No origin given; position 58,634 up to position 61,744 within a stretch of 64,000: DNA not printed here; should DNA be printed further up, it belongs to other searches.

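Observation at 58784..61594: AEP primase-like + SF2 helicase + DUF559 nuclease in a single 936-aa protein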

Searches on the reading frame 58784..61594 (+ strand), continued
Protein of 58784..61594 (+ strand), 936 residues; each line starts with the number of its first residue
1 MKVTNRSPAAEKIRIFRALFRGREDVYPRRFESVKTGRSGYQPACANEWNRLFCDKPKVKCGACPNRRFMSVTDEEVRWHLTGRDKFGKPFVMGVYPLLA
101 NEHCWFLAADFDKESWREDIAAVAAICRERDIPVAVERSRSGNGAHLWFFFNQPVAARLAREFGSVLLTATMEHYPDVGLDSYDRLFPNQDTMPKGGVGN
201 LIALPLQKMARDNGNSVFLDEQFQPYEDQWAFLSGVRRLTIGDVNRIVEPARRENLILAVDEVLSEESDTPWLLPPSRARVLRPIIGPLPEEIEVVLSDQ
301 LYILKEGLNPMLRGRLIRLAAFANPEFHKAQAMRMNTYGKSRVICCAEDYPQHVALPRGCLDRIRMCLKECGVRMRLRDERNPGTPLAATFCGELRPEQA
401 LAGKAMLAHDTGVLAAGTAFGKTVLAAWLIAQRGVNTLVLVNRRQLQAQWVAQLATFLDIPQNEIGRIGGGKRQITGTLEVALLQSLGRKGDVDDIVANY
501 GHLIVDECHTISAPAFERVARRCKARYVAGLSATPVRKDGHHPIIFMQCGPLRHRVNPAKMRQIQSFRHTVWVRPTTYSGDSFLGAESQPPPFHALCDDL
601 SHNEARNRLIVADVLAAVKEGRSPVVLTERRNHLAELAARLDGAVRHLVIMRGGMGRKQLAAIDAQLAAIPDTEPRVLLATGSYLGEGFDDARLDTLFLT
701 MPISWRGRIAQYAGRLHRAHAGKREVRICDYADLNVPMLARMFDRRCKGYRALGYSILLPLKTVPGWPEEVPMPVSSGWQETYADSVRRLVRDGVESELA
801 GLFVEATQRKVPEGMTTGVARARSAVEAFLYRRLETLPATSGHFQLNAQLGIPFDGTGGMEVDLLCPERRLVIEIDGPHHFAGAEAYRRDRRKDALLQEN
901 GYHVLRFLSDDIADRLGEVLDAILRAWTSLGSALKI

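Call 25: find_encoding_contigs(protein=P0001, flank=10000, max_places=4)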
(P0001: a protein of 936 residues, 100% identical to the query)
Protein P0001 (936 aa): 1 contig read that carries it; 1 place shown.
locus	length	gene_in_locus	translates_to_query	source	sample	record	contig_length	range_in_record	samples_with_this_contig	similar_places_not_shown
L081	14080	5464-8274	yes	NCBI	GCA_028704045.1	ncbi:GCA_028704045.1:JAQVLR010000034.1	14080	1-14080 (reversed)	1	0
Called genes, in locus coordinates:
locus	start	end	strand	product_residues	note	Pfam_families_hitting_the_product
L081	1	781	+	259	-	PF00106:adh_short, PF08659:KR (weak), PF13561:adh_short_C2, PF08643:DUF1776 (weak)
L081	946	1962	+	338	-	PF02912:Phe_tRNA-synt_N, PF01409:tRNA-synt_2d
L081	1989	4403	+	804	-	PF01588:tRNA_bind, PF03483:B3_4, PF03484:B5, PF17759:tRNA_synthFbeta, PF03147:FDX-ACB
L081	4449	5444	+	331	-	PF01797:Y1_Tnp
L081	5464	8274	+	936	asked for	PF22548:AEP-TOTE, PF00270:DEAD, PF04851:ResIII, PF04480:DUF559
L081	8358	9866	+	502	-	PF16760:CBM53 (faint), PF03370:CBM_21 (weak), PF03372:Exo_endo_phos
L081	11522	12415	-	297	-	PF13485:Peptidase_MA_2 (weak)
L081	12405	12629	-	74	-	-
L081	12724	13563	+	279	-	PF12146:Hydrolase_4 (weak), PF00561:Abhydrolase_1 (weak), PF12697:Abhydrolase_6, PF08538:DUF1749, PF06821:Ser_hydrolase (faint)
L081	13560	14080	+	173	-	PF03602:Cons_hypoth95, PF05175:MTS (weak)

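Call 26: search_dna_similar(query=window:58784-61594:+, collection=phages, mode=protein, max_rows=15)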
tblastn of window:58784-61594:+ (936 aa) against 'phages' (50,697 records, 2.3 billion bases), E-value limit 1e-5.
Records with a match: 1054; places in all: 1054; records where one place covers at least 80% of the query: 0.
Best place of each record, by identity: <60% 1054.
By first word of the organism name: Vibrio 390; Salmonella 269; Escherichia 129; Klebsiella 83; Erwinia 50; Pseudomonas 27; Bacteriophage 13; Phage 13; Rhizobium 10; Proteus 10; and 25 more.
By host as written in the record: - 355; Erwinia amylovora 44; Escherichia coli 41; Salmonella enterica subsp. enterica serovar Enteritidis PT1 39; Vibrio harveyi BAA-1116 36; Klebsiella pneumoniae 26; Salmonella sp. 25; Salmonella enterica 22; and 198 more.
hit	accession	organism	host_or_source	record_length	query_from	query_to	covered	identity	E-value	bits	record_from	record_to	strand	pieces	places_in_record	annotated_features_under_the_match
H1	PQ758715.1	Vibrio phage vB_VibS_KarBoss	Vibrio campbellii S20TG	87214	297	766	50%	25.8%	2e-26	123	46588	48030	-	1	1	hypothetical protein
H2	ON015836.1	Vibrio phage Vpas_PP24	Vibrio parahaemolyticus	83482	354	758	43%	27.4%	6e-21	105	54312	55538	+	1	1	hypothetical protein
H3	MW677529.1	Rhodobacter phage RcZahn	Rhodobacter capsulatus YW1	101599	378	754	40%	29.4%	1e-24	118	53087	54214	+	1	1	58: DNA helicase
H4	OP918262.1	Vibrio phage LV6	Vibrio harveyi LV6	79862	347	758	44%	26.7%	2e-24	116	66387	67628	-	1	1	putative DNA helicase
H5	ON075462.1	Vibrio phage V-YDF132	Vibrio harveyi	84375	348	790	47%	24.7%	2e-20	103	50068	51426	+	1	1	putative DNA helicase | putative DNA-binding domain protein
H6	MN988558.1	Rhizobium phage RHph_Y1_11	Rhizobium phaseoli Y1_11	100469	379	758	41%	28.8%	6e-31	138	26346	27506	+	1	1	ATP-dependent RNA-DNA and DNA-DNA helicase protein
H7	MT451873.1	Vibrio phage vB_VhaS-VHB1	Vibrio harveyi BYK0632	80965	354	758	43%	26.7%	1e-20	104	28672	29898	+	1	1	DNA helicase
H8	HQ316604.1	Vibrio phage SIO-2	Vibrio sp. SWAT-3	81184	354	758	43%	26.7%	1e-20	104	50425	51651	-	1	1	hypothetical protein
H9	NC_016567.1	Vibrio phage SIO-2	Vibrio sp. SWAT-3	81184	354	758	43%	26.7%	1e-20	104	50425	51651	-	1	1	hypothetical protein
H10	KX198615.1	Vibrio phage vB_VhaS-a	Vibrio harveyi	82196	354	753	43%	26.4%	7e-22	108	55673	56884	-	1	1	hypothetical protein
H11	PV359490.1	Salmonella phage Sen-NF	Salmonella enterica subsp. enterica ...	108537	221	716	53%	21.3%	4e-12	77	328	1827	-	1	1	putative DNA repair helicase | hypothetical protein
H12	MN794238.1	Vibrio phage VH2_2019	Vibrio natiegens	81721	416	834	45%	25.2%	9e-21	105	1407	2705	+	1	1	hypothetical protein (x2)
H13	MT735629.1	Vibrio phage vB_ValS_PJ32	Vibrio alginolyticus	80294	354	754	43%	26.0%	5e-18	96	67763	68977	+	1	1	P-loop containing nucleoside triphosphate hydrolase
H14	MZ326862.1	Stenotrophomonas phage Summit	Stenotrophomonas maltophilia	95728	362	751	42%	25.7%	1e-19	101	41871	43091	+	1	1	DNA helicase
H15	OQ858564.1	Vibrio phage CAU_VPP01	Vibrio parahaemolyticus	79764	354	746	42%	25.4%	1e-20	104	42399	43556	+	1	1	P-loop containing nucleoside triphosphate hydrolase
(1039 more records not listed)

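Call 27: search_dna_similar(query=window:58784-61594:+, collection=plasmids, mode=protein, max_rows=25)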
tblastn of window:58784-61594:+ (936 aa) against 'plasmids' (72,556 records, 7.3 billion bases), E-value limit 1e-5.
Records with a match: 254; places in all: 269; records where one place covers at least 80% of the query: 61.
Best place of each record, by identity: 60-80% 38; <60% 216.
By first word of the organism name: Sinorhizobium 56; Escherichia 16; Acinetobacter 12; Rhizobium 8; Bacillus 7; Halobacterium 7; Dinoroseobacter 6; Halorussus 6; Bradyrhizobium 5; Deinococcus 5; and 81 more.
By predicted mobility (MOB-suite, as given by PLSDB): non-mobilizable 121; conjugative 97; mobilizable 36.
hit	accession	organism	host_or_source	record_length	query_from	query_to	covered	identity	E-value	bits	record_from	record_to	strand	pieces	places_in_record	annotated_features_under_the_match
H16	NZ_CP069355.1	Microvirga sp. VF16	Vachellia farnesiana,Cell culture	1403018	10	757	80%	56.6%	0e+0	833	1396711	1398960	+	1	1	none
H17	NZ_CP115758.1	Paracoccus sp. SCSIO 75233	cell culture,sediment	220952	3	755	80%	55.6%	0e+0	818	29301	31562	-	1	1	DEAD/DEAH box helicase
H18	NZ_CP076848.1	Agrobacterium pusense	mixed culture,weathered tuff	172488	3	768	82%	54.1%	0e+0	814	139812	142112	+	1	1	DEAD/DEAH box helicase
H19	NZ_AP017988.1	Aminobacter sp. SS-2016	Lotus japoicus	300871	3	757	81%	54.9%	0e+0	808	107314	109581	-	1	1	DEAD/DEAH box helicase family protein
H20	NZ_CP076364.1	Gemmobacter fulvus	cell culture,Anabaena culture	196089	3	755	80%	54.9%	0e+0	809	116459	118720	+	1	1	DEAD/DEAH box helicase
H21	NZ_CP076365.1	Gemmobacter fulvus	cell culture,Anabaena culture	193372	3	755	80%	54.9%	0e+0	809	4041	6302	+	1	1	DEAD/DEAH box helicase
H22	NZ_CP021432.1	Yoonia vestfoldensis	Skeletonema marinoi strain RO5AC,Cell ...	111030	3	755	80%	54.9%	0e+0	807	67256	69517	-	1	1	DEAD/DEAH box helicase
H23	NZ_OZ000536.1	Shinella sp. WSC3-e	-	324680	3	768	82%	53.8%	0e+0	807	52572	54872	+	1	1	DEAD/DEAH box helicase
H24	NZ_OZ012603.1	Shinella sp. WSD5-1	-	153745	3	768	82%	53.8%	0e+0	807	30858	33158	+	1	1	DEAD/DEAH box helicase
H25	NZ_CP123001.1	Neorhizobium petrolearium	single cell,petroleum contaminated soil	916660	3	757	81%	54.6%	0e+0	816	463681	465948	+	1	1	DEAD/DEAH box helicase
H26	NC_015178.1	Acidiphilium multivorum AIU301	-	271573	3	757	81%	54.6%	0e+0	806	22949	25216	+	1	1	DEAD/DEAH box helicase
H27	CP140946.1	Sinorhizobium meliloti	Medicago lupulina,whole organism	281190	3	757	81%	54.6%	0e+0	804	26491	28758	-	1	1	DEAD/DEAH box helicase family protein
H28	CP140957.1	Sinorhizobium meliloti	Medicago lupulina,whole organism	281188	3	757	81%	54.6%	0e+0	804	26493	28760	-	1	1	DEAD/DEAH box helicase family protein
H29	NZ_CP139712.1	Sulfitobacter sp. OXR-159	Bacterial Culture,hydrothermal vent ...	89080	3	755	80%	54.8%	0e+0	804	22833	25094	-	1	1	DEAD/DEAH box helicase family protein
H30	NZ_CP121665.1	Rhizobium sp. CB3090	Gliricidia sp.,cell culture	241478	3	757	81%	54.5%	0e+0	806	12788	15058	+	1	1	DEAD/DEAH box helicase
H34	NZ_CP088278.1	Bradyrhizobium barranii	Glycine max cv. AC Glengarry,cell ...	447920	3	757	81%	54.5%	0e+0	797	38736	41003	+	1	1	DEAD/DEAH box helicase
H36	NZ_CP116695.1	Agrobacterium tumefaciens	Lavender,cell culture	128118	3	757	81%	54.4%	0e+0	813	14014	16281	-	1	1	DEAD/DEAH box helicase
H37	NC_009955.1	Dinoroseobacter shibae DFL 12 = DSM 16493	-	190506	3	755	80%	54.5%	0e+0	805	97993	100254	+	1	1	DEAD/DEAH box helicase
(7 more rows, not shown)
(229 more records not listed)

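Call 28: get_annotated_region(hit=H37, flank=10000)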
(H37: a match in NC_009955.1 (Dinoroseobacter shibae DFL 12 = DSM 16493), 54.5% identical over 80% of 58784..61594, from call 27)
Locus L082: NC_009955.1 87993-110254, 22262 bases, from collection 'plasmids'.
description: Dinoroseobacter shibae DFL 12 = DSM 16493 plasmid pDSHI01, complete sequence
organism: Dinoroseobacter shibae DFL 12 = DSM 16493 (NCBI taxid 398580)
taxonomy: Bacteria; Pseudomonadota; Alphaproteobacteria; Rhodobacterales; Roseobacteraceae; Dinoroseobacter; Dinoroseobacter shibae; Dinoroseobacter shibae DFL 12 = DSM 16493
host: -; source: -; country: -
typing (MOB-suite, as given by PLSDB): conjugative; replicon rep_cluster_160; relaxase MOBP,MOBP; mating-pair formation MPF_T
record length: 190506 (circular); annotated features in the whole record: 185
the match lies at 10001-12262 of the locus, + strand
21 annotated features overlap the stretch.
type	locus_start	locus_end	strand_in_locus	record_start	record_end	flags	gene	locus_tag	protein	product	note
CDS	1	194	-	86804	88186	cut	-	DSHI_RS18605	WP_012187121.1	IS1182 family transposase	-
CDS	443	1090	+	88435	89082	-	-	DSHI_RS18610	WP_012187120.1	recombinase family protein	GO:0006310 - DNA recombination [Evidence IEA]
CDS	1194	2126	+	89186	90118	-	-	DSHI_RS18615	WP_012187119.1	hypothetical protein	-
CDS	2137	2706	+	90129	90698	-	-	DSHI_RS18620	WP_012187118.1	biotin transporter BioY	-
CDS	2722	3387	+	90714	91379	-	-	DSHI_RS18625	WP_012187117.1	ABC transporter ATP-binding protein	-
CDS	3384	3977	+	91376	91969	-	-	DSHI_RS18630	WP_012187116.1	energy-coupling factor transporter transmembrane protein EcfT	-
CDS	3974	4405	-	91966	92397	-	-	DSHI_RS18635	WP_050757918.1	DUF1284 domain-containing protein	-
CDS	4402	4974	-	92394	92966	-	-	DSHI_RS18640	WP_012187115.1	biotin transporter BioY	-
CDS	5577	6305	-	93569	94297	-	-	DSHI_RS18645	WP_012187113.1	DUF736 family protein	-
CDS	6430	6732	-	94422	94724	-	-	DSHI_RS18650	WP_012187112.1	hypothetical protein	-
CDS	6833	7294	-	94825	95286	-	-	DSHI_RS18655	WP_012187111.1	hypothetical protein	-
CDS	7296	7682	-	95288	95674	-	-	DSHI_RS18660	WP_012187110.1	DUF6878 family protein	-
CDS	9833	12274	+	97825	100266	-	-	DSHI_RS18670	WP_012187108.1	DEAD/DEAH box helicase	-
CDS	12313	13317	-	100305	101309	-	-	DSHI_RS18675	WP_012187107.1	tyrosine-type recombinase/integrase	GO:0015074 - DNA integration [Evidence IEA]; GO:0006310 - DNA recombination [Evidence IEA]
CDS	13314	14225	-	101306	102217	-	-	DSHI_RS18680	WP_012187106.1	tyrosine-type recombinase/integrase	GO:0015074 - DNA integration [Evidence IEA]; GO:0006310 - DNA recombination [Evidence IEA]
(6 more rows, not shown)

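Call 29: get_annotated_region(hit=H27, flank=10000)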
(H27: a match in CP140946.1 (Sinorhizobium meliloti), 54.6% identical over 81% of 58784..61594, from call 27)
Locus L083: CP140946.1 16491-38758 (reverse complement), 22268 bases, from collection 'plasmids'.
description: Sinorhizobium meliloti strain ml66 plasmid pMl1, complete sequence
organism: Sinorhizobium meliloti (NCBI taxid 382)
taxonomy: Bacteria; Pseudomonadota; Alphaproteobacteria; Hyphomicrobiales; Rhizobiaceae; Sinorhizobium; Sinorhizobium meliloti
host: -; source: Medicago lupulina,whole organism; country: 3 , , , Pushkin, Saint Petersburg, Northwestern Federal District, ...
typing (MOB-suite, as given by PLSDB): conjugative; replicon rep_cluster_471; relaxase MOBQ; mating-pair formation MPF_T
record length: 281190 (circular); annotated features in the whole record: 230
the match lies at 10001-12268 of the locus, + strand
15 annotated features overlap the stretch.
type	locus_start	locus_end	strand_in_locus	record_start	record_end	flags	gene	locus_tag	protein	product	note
CDS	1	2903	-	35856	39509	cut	traA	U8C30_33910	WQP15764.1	Ti-type conjugative transfer relaxase TraA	-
CDS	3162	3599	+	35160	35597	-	-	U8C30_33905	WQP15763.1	hypothetical protein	-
CDS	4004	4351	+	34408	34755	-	-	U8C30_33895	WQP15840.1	OST-HTH/LOTUS domain-containing protein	-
CDS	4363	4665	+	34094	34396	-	-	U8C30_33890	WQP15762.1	mobilization protein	-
CDS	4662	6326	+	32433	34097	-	-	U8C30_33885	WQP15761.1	type IV secretory system conjugative DNA transfer family protein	-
CDS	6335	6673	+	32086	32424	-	-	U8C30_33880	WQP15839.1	hypothetical protein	-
CDS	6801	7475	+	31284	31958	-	-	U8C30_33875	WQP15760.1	SDR family NAD(P)-dependent oxidoreductase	-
CDS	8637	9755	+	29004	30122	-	-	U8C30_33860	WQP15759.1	TniQ family protein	-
CDS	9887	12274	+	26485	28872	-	-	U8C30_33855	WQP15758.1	DEAD/DEAH box helicase family protein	-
CDS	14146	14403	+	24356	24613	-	-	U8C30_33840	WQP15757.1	type II toxin-antitoxin system VapB family antitoxin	-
CDS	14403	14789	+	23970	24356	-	-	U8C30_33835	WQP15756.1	type II toxin-antitoxin system VapC family toxin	-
CDS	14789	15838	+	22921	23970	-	-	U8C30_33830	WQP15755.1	site-specific integrase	-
CDS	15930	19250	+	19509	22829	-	-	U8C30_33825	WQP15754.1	DEAD/DEAH box helicase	-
CDS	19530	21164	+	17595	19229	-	groL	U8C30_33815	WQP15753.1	chaperonin GroEL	-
CDS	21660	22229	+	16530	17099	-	-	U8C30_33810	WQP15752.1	DUF1003 domain-containing protein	-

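Call 30: get_annotated_region(hit=H36, flank=10000)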
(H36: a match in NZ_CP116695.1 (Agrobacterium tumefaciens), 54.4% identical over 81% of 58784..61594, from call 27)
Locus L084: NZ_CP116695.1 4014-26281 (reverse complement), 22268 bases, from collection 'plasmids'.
description: Agrobacterium tumefaciens strain A74a plasmid pAtA74a_b, complete sequence
organism: Agrobacterium tumefaciens (NCBI taxid 358)
taxonomy: Bacteria; Pseudomonadota; Alphaproteobacteria; Hyphomicrobiales; Rhizobiaceae; Agrobacterium; Agrobacterium tumefaciens
host: -; source: Lavender,cell culture; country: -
typing (MOB-suite, as given by PLSDB): conjugative; replicon rep_cluster_593; relaxase MOBQ; mating-pair formation MPF_T
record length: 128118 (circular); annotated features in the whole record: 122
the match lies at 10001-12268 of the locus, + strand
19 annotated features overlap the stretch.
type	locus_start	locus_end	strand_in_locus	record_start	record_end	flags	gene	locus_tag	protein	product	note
CDS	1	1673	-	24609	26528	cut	-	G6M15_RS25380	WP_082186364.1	hypothetical protein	-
CDS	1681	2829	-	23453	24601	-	-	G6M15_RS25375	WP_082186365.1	hypothetical protein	-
CDS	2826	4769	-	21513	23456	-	-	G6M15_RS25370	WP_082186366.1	HAD hydrolase family protein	-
CDS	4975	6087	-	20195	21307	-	-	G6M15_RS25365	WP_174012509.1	RHE_PE00001 family protein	-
CDS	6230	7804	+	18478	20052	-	-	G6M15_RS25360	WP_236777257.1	transposase family protein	-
CDS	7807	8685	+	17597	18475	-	-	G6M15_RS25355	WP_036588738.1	TniB family NTP-binding protein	-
CDS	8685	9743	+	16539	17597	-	-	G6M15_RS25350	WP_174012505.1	TniQ family protein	-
CDS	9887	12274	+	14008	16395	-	-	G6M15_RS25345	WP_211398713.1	DEAD/DEAH box helicase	-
CDS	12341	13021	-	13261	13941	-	-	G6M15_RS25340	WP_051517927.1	SMC-Scp complex subunit ScpB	-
CDS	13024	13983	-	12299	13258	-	-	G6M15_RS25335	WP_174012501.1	DUF1403 family protein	-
CDS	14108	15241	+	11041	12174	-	-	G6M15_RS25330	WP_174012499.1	site-specific integrase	GO:0015074 - DNA integration [Evidence IEA]; GO:0006310 - DNA recombination [Evidence IEA]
CDS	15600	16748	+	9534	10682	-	-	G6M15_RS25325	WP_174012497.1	site-specific integrase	GO:0015074 - DNA integration [Evidence IEA]; GO:0006310 - DNA recombination [Evidence IEA]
CDS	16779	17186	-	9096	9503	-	-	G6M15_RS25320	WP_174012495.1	VOC family protein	-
CDS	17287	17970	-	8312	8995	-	-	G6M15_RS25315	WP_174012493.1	EthD domain-containing protein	-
CDS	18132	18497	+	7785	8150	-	-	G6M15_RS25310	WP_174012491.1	helix-turn-helix domain-containing protein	-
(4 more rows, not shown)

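Call 31: find_encoding_contigs(protein=P0005, flank=10000, max_places=3)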
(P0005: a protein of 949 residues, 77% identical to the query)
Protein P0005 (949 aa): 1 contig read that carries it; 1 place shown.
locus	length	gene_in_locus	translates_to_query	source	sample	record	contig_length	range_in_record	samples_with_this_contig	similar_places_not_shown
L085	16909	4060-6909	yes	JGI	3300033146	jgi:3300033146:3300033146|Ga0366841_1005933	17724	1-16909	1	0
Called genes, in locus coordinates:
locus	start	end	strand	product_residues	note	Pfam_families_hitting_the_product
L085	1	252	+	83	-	PF01409:tRNA-synt_2d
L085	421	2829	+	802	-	PF01588:tRNA_bind, PF03483:B3_4, PF03484:B5, PF17759:tRNA_synthFbeta, PF03147:FDX-ACB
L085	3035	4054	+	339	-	PF01797:Y1_Tnp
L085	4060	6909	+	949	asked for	PF22548:AEP-TOTE, PF00270:DEAD (weak), PF04851:ResIII, PF04480:DUF559, PF18741:MTES_1575 (weak)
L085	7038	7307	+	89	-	PF09723:Zn_ribbon_8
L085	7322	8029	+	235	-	-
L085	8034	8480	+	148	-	PF02580:Tyr_Deacylase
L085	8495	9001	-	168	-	PF00588:SpoU_methylase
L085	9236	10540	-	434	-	PF00365:PFK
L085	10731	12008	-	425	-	-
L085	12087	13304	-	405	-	PF00871:Acetate_kinase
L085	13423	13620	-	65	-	PF01165:Ribosomal_S21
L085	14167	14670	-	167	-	PF06725:3D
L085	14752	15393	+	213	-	PF01648:ACPS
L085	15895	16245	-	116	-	PF19669:DUF6172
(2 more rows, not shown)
